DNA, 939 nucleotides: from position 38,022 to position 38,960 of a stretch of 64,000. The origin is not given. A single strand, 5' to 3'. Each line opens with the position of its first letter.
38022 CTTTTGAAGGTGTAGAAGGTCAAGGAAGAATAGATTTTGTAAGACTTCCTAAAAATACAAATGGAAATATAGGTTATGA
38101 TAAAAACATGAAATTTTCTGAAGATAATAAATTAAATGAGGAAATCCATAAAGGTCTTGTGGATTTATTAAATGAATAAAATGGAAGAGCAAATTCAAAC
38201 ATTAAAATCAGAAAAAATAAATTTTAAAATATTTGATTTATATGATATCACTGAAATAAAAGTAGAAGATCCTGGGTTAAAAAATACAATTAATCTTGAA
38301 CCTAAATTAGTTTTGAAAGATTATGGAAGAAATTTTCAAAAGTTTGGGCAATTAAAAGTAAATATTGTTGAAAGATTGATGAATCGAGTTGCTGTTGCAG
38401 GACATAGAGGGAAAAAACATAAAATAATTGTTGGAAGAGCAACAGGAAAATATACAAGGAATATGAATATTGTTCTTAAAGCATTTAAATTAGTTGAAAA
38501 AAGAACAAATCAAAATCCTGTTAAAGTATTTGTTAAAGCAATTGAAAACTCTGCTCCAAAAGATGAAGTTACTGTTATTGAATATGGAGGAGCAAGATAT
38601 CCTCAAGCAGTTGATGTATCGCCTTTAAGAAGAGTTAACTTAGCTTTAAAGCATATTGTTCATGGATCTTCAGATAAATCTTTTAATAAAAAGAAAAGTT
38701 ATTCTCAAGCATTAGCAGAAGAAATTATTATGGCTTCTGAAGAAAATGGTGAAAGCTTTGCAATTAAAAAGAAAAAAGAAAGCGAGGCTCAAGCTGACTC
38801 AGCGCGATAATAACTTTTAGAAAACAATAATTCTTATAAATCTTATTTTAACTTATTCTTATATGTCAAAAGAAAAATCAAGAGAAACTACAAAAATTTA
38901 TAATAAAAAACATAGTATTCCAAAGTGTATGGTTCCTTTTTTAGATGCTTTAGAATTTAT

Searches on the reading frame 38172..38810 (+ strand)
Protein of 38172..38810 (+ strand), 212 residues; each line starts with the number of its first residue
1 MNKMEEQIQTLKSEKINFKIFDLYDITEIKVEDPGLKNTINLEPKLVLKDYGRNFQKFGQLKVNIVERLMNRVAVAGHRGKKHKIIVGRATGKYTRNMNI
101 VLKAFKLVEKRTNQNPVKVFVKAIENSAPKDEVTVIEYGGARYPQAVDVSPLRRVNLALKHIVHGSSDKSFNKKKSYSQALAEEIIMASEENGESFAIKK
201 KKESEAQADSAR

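Call 9: search_protein_families(library=pfam, proteins=[window:38172-38810:+])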
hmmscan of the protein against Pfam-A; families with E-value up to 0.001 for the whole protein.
window:38172-38810:+ (212 aa): 1 family
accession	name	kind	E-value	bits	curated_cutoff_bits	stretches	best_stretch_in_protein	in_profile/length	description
PF00177.27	Ribosomal_S7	-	6.6e-34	117.1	24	1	61-212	20-148/148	Ribosomal protein S7p/S5e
